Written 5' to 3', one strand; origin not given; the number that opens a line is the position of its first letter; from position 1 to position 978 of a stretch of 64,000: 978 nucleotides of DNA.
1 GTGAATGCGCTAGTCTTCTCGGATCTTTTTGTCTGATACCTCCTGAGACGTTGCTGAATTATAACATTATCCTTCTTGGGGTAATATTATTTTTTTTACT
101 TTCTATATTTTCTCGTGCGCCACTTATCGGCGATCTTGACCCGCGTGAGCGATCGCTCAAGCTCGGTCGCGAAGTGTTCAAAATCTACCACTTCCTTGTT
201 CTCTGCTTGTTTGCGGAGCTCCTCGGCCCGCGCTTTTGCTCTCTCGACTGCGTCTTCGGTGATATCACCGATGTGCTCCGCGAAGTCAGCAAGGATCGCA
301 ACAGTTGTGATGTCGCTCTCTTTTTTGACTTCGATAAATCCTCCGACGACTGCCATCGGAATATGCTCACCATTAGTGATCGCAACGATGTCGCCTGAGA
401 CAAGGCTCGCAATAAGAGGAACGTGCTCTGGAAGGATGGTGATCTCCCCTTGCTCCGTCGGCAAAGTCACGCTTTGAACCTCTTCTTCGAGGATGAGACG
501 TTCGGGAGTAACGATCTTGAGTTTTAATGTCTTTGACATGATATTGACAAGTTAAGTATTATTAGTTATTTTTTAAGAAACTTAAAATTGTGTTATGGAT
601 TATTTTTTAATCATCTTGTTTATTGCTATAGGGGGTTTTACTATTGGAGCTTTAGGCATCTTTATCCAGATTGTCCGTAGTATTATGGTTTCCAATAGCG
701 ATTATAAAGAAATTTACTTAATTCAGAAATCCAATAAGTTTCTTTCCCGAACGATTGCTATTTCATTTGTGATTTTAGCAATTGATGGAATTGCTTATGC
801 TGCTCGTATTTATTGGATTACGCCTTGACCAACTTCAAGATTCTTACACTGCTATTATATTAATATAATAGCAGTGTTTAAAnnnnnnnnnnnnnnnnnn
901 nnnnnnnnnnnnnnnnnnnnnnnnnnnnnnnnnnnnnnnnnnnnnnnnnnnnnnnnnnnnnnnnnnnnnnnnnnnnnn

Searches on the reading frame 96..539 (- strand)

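Call 4: search_protein_families(library=pfam, proteins=[window:96-539:-], max_evalue=1)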
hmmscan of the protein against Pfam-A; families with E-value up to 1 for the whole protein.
window:96-539:- (147 aa): 4 families
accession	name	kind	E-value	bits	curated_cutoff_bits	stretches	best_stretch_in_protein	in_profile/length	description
PF02823.21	ATP-synt_DE_N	-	2.1e-21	76.1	27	1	5-85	1-78/80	ATP synthase, Delta/Epsilon chain, beta-sandwich domain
PF00401.25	ATP-synt_DE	-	0.00011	22.7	24.6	1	92-137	2-46/47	ATP synthase, Delta/Epsilon chain, long alpha-helix domain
PF05835.17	Synaphin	-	0.045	14.5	27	1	85-144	15-78/142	Synaphin protein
PF23504.1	YodE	-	0.17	12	27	1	29-58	12-43/48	YodE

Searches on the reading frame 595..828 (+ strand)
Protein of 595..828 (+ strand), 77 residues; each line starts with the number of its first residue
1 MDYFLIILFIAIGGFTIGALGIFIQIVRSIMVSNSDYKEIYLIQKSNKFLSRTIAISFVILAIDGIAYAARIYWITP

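Call 4: search_protein_families(library=pfam, proteins=[window:595-828:+], max_evalue=1)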
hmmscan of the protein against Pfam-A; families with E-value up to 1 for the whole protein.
window:595-828:+ (77 aa): 0 families

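Call 8: list_cluster_members(proteins=[P0001, window:595-828:+, window:2271-3227:-])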
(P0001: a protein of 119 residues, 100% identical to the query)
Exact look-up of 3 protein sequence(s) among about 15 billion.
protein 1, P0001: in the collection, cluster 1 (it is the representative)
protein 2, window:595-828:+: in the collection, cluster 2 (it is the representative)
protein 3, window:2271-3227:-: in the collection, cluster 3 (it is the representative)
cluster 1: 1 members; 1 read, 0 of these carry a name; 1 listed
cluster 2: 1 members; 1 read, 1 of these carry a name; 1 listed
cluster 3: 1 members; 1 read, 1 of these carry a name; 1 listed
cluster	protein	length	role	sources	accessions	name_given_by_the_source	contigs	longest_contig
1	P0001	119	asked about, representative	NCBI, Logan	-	-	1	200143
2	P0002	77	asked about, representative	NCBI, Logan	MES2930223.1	MAG: hypothetical protein V4665_00345 [Patescibacteria group bacterium]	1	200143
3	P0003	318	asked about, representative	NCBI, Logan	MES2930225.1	MAG: ATP synthase F1 subunit gamma [Patescibacteria group bacterium]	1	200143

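Call 32: search_protein_families(library=ncbifam, proteins=[window:595-828:+], max_evalue=1)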
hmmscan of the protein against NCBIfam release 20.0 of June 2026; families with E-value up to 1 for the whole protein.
window:595-828:+ (77 aa): 0 families

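Call 33: search_protein_families(library=phrogs, proteins=[window:595-828:+], max_evalue=1)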
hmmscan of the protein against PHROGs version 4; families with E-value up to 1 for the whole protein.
window:595-828:+ (77 aa): 2 families
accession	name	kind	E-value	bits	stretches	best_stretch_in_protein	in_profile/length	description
phrog_11940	-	unknown function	0.031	15.8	1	1-41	1-40/88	-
phrog_4397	-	unknown function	0.33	11.9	1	31-54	1-24/67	-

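Call 69: search_protein_families(library=padloc, proteins=[window:595-828:+], max_evalue=1)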
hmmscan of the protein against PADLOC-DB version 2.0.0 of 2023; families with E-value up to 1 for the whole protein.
window:595-828:+ (77 aa): 0 families
